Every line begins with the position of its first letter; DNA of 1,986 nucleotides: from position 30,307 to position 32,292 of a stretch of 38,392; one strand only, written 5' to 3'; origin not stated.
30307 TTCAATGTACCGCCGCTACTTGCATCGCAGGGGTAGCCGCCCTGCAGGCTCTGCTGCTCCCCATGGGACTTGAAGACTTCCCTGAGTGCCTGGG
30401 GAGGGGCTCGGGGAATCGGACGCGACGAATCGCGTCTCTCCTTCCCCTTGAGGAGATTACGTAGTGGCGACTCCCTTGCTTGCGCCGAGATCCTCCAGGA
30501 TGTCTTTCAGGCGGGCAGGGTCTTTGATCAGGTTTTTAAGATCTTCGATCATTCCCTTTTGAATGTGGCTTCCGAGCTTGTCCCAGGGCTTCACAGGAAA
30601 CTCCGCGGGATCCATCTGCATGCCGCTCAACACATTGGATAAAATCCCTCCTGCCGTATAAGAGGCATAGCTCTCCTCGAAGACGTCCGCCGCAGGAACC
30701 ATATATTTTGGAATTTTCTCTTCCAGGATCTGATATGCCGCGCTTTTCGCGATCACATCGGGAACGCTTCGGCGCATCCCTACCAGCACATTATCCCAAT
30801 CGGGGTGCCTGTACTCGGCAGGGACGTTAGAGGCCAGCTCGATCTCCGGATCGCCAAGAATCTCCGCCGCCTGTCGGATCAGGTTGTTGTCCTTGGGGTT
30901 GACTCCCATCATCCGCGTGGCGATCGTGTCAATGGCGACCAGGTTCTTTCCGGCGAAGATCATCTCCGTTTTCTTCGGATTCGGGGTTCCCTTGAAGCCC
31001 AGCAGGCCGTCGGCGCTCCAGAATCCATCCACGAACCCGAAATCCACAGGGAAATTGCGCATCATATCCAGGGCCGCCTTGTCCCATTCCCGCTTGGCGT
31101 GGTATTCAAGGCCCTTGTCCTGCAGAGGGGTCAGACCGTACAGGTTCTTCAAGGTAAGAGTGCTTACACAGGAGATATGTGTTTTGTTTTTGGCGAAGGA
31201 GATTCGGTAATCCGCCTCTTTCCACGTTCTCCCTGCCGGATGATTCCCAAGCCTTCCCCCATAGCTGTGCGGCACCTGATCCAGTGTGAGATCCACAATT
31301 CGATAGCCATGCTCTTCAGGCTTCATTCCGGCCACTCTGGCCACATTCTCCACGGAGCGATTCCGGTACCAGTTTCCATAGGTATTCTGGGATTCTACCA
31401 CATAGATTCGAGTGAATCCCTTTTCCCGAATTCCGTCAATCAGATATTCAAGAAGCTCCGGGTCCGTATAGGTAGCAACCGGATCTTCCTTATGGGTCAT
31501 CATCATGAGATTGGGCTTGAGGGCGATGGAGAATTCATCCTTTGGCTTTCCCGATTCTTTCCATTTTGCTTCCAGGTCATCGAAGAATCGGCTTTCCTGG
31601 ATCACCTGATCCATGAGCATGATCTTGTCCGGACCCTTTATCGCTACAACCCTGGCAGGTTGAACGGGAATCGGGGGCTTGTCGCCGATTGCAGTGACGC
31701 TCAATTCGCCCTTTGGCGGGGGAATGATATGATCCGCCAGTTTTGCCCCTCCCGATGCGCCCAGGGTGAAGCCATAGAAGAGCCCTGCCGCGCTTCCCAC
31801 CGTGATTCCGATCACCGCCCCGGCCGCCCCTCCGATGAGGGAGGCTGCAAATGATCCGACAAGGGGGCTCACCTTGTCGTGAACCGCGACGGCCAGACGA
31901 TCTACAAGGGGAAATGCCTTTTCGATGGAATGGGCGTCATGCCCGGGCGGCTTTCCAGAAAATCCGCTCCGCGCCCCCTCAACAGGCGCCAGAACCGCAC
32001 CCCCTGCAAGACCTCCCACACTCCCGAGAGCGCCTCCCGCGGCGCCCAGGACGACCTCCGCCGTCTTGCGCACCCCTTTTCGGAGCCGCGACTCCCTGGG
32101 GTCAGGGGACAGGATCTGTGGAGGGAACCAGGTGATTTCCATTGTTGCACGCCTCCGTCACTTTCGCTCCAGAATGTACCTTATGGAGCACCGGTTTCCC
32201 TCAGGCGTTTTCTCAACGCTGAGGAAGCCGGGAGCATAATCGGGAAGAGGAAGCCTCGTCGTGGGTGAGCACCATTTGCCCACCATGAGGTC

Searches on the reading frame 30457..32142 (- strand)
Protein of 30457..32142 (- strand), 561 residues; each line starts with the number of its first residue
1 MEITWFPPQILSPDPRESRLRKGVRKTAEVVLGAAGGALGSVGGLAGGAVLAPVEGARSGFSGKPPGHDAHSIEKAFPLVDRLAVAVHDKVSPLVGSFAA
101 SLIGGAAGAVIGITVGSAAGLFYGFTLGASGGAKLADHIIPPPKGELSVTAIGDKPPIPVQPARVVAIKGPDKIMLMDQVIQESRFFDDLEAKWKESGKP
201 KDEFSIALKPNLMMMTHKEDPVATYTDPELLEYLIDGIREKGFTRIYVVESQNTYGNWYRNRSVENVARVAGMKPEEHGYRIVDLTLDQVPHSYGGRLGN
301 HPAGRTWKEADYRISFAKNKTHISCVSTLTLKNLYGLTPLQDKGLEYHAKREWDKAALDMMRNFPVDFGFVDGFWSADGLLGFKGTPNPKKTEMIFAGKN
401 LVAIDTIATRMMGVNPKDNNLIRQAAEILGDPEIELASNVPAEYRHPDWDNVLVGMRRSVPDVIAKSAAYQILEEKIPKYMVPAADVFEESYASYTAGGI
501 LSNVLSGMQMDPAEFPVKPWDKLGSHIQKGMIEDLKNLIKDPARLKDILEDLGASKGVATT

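Call 3: search_protein_families(library=pfam, proteins=[window:30457-32142:-], max_evalue=0.1)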
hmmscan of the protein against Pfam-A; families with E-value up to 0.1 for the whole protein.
window:30457-32142:- (561 aa): 1 family
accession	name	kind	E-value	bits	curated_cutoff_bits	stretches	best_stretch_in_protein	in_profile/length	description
PF04015.17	DUF362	-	4.8e-27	95.8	24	1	206-409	1-199/200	Domain of unknown function (DUF362)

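Call 9: find_homologous_proteins(query=window:30457-32142:-, max_evalue=0.001)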
Query window:30457-32142:- (561 aa): 164 proteins with E <= 0.001 among 8000 candidates; the best 120 are listed.
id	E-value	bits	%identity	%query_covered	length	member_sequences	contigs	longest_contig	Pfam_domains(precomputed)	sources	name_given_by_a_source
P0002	0.0e+0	1279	100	100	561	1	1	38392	PF04015.18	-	-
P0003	2.0e-157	543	46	53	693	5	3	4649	PF04015.18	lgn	-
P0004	7.3e-130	452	54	67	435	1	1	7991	PF04015.18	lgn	-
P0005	2.7e-129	450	52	70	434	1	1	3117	PF04015.18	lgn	-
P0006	1.1e-126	442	51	70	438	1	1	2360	PF04015.18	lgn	-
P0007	5.5e-125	436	51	69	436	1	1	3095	PF04015.18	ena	-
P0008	9.5e-124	432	49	70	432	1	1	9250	PF04015.18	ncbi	-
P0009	1.2e-122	428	49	71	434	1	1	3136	PF04015.18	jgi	jgi:uncharacterized protein (DUF362 family)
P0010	2.1e-122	427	50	70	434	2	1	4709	PF04015.18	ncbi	-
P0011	2.4e-122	427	50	69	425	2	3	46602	PF04015.18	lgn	-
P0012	6.0e-122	426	49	70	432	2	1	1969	PF04015.18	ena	-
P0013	7.2e-121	422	49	70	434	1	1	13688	PF04015.18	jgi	jgi:uncharacterized protein (DUF362 family)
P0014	8.9e-121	422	50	70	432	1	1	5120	PF04015.18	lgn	-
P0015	5.7e-120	419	48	71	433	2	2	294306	PF04015.18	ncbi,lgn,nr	ncbi:MAG: DUF362 domain-containing protein [Thaumarchaeota archaeon]|nr:DUF362 domain-containing pro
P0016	1.6e-119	418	47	70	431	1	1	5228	PF04015.18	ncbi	-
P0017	9.4e-119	415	47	69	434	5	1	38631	PF04015.18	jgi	-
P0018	6.7e-117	409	49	69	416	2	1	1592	PF04015.18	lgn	-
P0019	2.6e-116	407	49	68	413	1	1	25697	PF04015.18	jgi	jgi:uncharacterized protein (DUF362 family)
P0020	2.1e-114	401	50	63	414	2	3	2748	PF04015.18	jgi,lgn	jgi:uncharacterized protein (DUF362 family)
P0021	2.7e-113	397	48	68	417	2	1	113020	PF04015.18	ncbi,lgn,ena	-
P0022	2.4e-112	394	50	63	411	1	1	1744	PF04015.18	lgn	-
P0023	2.3e-111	391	48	68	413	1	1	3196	PF04015.18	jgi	-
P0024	2.4e-111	391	48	68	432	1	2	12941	PF04015.18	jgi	jgi:uncharacterized protein (DUF362 family)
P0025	2.7e-110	388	49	63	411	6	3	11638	PF04015.18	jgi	-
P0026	1.3e-106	375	55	53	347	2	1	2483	PF04015.18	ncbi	-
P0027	5.6e-104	367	43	70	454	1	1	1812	PF04015.18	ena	-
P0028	3.3e-101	358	43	69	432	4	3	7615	PF04015.18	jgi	-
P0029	1.1e-100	356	50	56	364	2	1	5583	PF04015.18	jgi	-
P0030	1.6e-96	342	47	64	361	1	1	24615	PF04015.18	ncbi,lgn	ncbi:MAG: DUF362 domain-containing protein [Candidatus Hydrothermarchaeales archaeon]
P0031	1.6e-91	326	53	51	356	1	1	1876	PF04015.18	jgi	jgi:uncharacterized protein (DUF362 family)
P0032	1.1e-88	316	49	52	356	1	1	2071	PF04015.18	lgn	-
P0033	2.3e-88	315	52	49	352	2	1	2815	PF04015.18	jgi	-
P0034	3.2e-88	315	49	52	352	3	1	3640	PF04015.18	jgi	jgi:uncharacterized protein (DUF362 family)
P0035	3.3e-88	315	48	57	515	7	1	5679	PF04015.18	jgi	jgi:uncharacterized protein (DUF362 family)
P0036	4.5e-88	314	50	52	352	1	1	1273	PF04015.18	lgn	-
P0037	2.0e-87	312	48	57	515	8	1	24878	PF04015.18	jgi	-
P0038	8.7e-87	310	50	52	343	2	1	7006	PF04015.18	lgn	-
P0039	2.0e-86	309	45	61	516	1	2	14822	PF04015.18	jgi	-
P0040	2.1e-86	309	51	49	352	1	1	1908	PF04015.18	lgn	-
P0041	1.2e-85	306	48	56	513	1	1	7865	PF04015.18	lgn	-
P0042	1.3e-85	306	47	58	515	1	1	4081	PF04015.18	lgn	-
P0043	4.4e-85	304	49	50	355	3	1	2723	PF04015.18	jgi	jgi:uncharacterized protein (DUF362 family)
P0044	5.3e-85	304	45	56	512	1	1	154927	PF04015.18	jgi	jgi:uncharacterized protein (DUF362 family)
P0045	1.0e-84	303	43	64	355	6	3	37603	PF04015.18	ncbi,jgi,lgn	jgi:uncharacterized protein (DUF362 family)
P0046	1.9e-84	302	47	57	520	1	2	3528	PF04015.18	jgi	jgi:uncharacterized protein (DUF362 family)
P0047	2.0e-84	302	48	52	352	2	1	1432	PF04015.18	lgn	-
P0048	2.6e-84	302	44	58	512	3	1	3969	PF04015.18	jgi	jgi:uncharacterized protein (DUF362 family)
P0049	3.8e-84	301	42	66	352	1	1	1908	PF04015.18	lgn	-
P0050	3.9e-84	301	48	52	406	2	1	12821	PF04015.18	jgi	jgi:uncharacterized protein (DUF362 family)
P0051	6.2e-84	300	45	58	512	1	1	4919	PF04015.18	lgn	-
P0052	1.8e-83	299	44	58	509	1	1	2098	PF04015.18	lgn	-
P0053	2.4e-83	299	48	52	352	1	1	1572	PF04015.18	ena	-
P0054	3.9e-83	298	48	54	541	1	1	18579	PF04015.18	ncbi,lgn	-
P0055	4.7e-83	298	44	58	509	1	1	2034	PF04015.18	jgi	jgi:uncharacterized protein (DUF362 family)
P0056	4.8e-83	298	46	55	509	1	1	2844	PF04015.18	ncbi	ncbi:MAG: DUF362 domain-containing protein [Desulfatiglandales bacterium]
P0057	5.5e-83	297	48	55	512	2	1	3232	PF04015.18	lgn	-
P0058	5.7e-83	297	43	61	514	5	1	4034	PF04015.18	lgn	-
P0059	2.3e-82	295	49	52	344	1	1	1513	PF04015.18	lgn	-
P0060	3.2e-82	295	46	55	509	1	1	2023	PF04015.18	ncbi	-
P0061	4.2e-82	294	49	50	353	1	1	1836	PF04015.18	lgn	-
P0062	4.3e-82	294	48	52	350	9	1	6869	PF04015.18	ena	-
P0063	6.5e-82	294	48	50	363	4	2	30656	PF04015.18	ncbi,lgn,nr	ncbi:MAG: DUF362 domain-containing protein [Candidatus Methanoperedens sp.]|nr:DUF362 domain-contain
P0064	8.9e-82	293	48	52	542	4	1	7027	PF04015.18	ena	-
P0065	8.9e-82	293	43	63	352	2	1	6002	PF04015.18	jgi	jgi:uncharacterized protein (DUF362 family)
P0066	1.1e-81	293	45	57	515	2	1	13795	PF04015.18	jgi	-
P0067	1.4e-81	293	48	50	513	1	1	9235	PF04015.18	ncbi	ncbi:DUF362 domain-containing protein [Candidatus Poribacteria bacterium]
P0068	1.7e-81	292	42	64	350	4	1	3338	PF04015.18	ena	-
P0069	2.7e-81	292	41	64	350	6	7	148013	PF04015.18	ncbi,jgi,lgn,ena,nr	ncbi:MAG TPA: DUF362 domain-containing protein [Anaerolineae bacterium]|jgi:uncharacterized protein 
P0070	2.8e-81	292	42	61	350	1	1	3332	PF04015.18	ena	-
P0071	3.6e-81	291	44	52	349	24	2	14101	PF04015.18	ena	-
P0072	4.1e-81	291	44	58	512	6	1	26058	PF04015.18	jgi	-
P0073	4.1e-81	291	46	55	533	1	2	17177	PF04015.18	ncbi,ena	ncbi:MAG: DUF362 domain-containing protein [Candidatus Poribacteria bacterium]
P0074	4.4e-81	291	46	55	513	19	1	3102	PF04015.18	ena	-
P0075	4.7e-81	291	43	58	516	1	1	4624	PF04015.18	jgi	jgi:uncharacterized protein (DUF362 family)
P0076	5.9e-81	291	44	57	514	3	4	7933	PF04015.18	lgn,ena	-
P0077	6.8e-81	290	42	63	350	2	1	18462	PF04015.18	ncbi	-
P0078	1.5e-80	289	43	64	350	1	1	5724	PF04015.18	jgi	-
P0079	1.6e-80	289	42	64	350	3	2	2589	PF04015.18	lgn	-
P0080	1.8e-80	289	45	57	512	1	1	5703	PF04015.18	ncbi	ncbi:DUF362 domain-containing protein [Candidatus Omnitrophota bacterium]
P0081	2.1e-80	289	49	49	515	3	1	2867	PF04015.18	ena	-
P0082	2.2e-80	289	46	55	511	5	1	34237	PF04015.18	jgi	jgi:uncharacterized protein (DUF362 family)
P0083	2.2e-80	289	49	50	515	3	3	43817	PF04015.18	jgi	jgi:uncharacterized protein (DUF362 family)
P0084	7.6e-80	287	46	55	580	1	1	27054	PF04015.18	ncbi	-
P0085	8.1e-80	287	45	55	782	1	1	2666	PF04015.18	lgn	-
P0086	2.0e-79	286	47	52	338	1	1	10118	PF04015.18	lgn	-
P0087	4.6e-79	284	45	55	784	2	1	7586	PF04015.18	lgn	-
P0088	5.5e-79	284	43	63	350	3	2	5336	PF04015.18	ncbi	-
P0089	2.1e-78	282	48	49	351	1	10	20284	PF04015.18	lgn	-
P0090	2.1e-78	282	46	53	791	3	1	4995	PF04015.18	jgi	-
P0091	5.1e-78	281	45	57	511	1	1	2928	PF04015.18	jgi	jgi:uncharacterized protein (DUF362 family)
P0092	5.8e-78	281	43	59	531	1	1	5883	PF04015.18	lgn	-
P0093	6.9e-78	281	43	58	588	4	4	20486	PF04015.18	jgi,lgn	jgi:uncharacterized protein (DUF362 family)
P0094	1.6e-77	279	41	63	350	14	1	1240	PF04015.18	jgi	-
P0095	2.5e-77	279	46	53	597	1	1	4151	PF04015.18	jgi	jgi:uncharacterized protein (DUF362 family)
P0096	4.6e-77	278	47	48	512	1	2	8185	PF04015.18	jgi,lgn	jgi:uncharacterized protein (DUF362 family)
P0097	5.3e-77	278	42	67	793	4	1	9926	PF04015.18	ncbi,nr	ncbi:MAG: DUF362 domain-containing protein [Nitrospirae bacterium]|nr:DUF362 domain-containing prote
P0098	1.3e-76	276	46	52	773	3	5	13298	PF04015.18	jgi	jgi:uncharacterized protein (DUF362 family)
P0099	5.7e-76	274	41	63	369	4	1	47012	PF04015.18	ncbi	ncbi:MAG: DUF362 domain-containing protein [Candidatus Heimdallarchaeota archaeon]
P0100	5.7e-75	271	45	50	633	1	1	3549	PF04015.18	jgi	-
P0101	2.8e-74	269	44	52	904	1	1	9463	PF04015.18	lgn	-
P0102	5.5e-74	268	45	51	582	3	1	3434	PF04015.18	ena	-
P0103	5.8e-72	261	41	64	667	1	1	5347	PF04015.18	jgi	jgi:uncharacterized protein (DUF362 family)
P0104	7.0e-72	261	43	55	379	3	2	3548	PF04015.18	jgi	jgi:uncharacterized protein (DUF362 family)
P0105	1.1e-71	260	43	55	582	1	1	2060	PF04015.18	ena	-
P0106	2.8e-71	259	41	58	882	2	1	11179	PF04015.18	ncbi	ncbi:MAG: DUF362 domain-containing protein [Desulfobacterales bacterium]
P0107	7.8e-71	257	44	53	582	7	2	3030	PF04015.18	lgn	-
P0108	2.9e-70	255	44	52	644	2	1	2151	PF04015.18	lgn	-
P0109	6.6e-70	254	46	52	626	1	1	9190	PF04015.18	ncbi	-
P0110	8.7e-70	254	45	53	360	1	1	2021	PF04015.18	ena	-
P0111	9.7e-70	254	43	52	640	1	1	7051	PF04015.18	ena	-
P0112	1.4e-69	253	43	52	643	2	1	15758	PF04015.18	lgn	-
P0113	2.2e-69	252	41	58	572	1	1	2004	PF04015.18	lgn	-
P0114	8.0e-69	251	41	64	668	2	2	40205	PF04015.18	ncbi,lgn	-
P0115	9.6e-69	250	43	52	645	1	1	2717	PF04015.18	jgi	-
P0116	2.6e-68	249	43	54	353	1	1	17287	PF04015.18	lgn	-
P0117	9.8e-68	247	45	50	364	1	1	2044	PF04015.18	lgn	-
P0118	1.3e-67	247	39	65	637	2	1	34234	PF04015.18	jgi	jgi:uncharacterized protein (DUF362 family)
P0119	1.6e-67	246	43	52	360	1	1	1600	PF04015.18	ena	-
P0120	3.3e-67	245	44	50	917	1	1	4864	PF04015.18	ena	-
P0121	4.9e-67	245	43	50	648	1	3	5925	PF04015.18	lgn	-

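Call 14: search_protein_families(library=ncbifam, proteins=[window:30457-32142:-], max_evalue=1)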
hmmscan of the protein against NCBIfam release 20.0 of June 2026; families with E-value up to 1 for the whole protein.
window:30457-32142:- (561 aa): 1 family
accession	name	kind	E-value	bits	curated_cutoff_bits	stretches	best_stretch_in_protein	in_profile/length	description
NF052623.1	Npun_F2552_fam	equivalog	3.1e-06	26.8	500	1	208-450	42-280/314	Npun_F2552 family protein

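Call 15: search_protein_families(library=padloc, proteins=[window:30457-32142:-], max_evalue=1)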
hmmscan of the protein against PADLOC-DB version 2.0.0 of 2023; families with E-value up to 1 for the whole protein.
window:30457-32142:- (561 aa): 0 families

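Call 16: find_encoding_contigs(protein=P0004, flank=6000, max_places=3)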
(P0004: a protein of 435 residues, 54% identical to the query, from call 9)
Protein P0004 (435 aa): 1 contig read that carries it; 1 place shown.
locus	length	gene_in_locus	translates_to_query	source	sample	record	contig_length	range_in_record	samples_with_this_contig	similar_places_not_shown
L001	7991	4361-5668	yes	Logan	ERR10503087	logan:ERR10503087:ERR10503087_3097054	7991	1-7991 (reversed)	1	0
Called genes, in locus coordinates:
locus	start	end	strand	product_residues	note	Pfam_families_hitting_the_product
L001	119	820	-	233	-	PF07690:MFS_1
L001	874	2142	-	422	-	PF00368:HMG-CoA_red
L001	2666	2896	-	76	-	PF15919:HicB_lk_antitox (weak)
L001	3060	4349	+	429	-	-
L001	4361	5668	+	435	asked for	PF04015:DUF362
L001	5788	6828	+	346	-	-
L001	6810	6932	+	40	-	-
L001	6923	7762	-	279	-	PF01619:Pro_dh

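Call 17: find_encoding_contigs(protein=P0011, flank=6000, max_places=3)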
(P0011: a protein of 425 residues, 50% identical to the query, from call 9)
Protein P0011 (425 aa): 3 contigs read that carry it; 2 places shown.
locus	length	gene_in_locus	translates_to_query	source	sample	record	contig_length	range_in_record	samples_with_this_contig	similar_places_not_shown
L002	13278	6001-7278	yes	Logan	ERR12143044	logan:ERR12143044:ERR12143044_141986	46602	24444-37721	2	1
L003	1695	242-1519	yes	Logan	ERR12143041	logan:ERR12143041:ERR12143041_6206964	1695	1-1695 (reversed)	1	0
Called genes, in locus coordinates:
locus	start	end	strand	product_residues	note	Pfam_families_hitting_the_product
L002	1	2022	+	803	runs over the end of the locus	-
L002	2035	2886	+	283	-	-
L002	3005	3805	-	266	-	-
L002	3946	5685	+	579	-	PF13091:PLDc_2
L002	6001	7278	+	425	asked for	PF04015:DUF362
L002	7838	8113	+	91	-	-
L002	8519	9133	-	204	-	-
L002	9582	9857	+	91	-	-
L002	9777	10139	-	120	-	-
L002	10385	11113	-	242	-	PF02384:N6_Mtase, PF01170:UPF0020, PF07669:Eco57I (faint)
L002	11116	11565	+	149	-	-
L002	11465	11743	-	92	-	-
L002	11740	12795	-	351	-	PF09903:DUF2130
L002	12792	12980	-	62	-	-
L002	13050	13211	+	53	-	-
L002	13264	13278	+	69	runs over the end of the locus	-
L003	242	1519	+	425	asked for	PF04015:DUF362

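Call 18: find_encoding_contigs(protein=P0008, flank=6000, max_places=3)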
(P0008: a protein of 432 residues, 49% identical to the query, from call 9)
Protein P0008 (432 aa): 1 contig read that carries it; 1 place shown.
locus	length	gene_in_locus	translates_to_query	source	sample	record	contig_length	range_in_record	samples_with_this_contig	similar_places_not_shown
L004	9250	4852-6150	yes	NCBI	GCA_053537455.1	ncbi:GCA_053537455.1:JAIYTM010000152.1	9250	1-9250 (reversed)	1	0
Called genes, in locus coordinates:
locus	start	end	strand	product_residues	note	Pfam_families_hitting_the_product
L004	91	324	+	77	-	PF15919:HicB_lk_antitox (weak)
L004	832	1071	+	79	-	-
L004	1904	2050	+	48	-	-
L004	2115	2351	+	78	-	PF13683:rve_3 (weak)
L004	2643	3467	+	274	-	-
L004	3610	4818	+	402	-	-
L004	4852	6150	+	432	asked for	PF04015:DUF362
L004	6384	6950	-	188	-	-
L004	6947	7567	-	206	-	-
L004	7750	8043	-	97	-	-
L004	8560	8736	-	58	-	PF05016:ParE_toxin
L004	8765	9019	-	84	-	PF01402:RHH_1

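Call 23: search_solved_structures(query=window:30457-32142:-, max_evalue=1)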
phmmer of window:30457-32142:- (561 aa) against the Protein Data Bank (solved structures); distinct sequences matched with E-value up to 1: 0.

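Call 37: search_protein_families(library=pfam, proteins=[L001:3060-4349:+, L004:3610-4818:+, L001:5788-6828:+, L004:2643-3467:+], max_evalue=10)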
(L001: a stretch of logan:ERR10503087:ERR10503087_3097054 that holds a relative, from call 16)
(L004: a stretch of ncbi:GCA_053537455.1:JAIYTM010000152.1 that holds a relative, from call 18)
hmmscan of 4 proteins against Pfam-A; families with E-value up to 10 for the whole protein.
L001:3060-4349:+ (429 aa): 6 families
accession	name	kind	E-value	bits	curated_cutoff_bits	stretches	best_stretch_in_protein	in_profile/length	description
PF01060.29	TTR-52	-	7.8e-05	23.6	24.9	1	31-72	8-50/79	Transthyretin-like family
PF13620.12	CarboxypepD_reg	-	0.0072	17.1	32.3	1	22-69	2-47/82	Carboxypeptidase regulatory-like domain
PF11974.14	bMG3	-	0.036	14.4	34.9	1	29-113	23-98/103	Bacterial alpha-2-macroglobulin MG3 domain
PF20598.4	DUF6795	-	0.12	13.1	27.4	1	22-116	1-94/103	Domain of unknown function (DUF6795)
PF00775.27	Dioxygenase_C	-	0.18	11.7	27.3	1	17-44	27-54/182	Dioxygenase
PF17936.7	Big_6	-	0.27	12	27.6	1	30-68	20-53/83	Bacterial Ig domain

L004:3610-4818:+ (402 aa): 2 families
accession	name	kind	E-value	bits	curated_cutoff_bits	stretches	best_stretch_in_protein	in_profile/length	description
PF01060.29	TTR-52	-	0.042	14.9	24.9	1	11-45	14-49/79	Transthyretin-like family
PF02763.20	Diphtheria_C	-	0.11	12.6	25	1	141-217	42-114/187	Diphtheria toxin, C domain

L001:5788-6828:+ (346 aa): 0 families

L004:2643-3467:+ (274 aa): 0 families

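Call 101: find_encoding_contigs(protein=P0044, flank=5000, max_places=2)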
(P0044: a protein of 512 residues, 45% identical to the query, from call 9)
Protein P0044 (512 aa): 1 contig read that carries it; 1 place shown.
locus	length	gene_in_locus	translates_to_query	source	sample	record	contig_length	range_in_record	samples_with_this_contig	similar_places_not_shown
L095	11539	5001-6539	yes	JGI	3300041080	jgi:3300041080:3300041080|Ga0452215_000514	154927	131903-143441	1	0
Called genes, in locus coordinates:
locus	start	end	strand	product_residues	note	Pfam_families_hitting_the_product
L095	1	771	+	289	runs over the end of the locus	PF28492:Beta_helix_4, PF05048:NosD, PF13229:Beta_helix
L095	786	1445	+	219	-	PF01712:dNK, PF02223:Thymidylate_kin (weak)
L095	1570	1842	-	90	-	PF00216:Bac_DNA_binding, PF18291:HU-HIG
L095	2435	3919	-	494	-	PF13541:ChlI, PF05362:Lon_C (weak), PF05496:RuvB_N (faint), PF01078:Mg_chelatase, PF07728:AAA_5 (weak), PF00493:MCM, PF13335:Mg_chelatase_C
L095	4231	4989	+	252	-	-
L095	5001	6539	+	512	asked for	PF04015:DUF362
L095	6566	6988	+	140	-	-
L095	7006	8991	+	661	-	PF00149:Metallophos (weak)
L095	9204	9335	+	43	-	-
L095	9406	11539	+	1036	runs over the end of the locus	PF00535:Glycos_transf_2 (weak), PF12569:NatA_aux_su (faint), PF26725:TPR_INTS8_3 (faint), PF00515:TPR_1 (faint), PF13424:TPR_12 (weak), PF23914:TPR_CcmH_CycH, PF25063:ARM_TT21_C, PF14559:TPR_19 (weak), +18 more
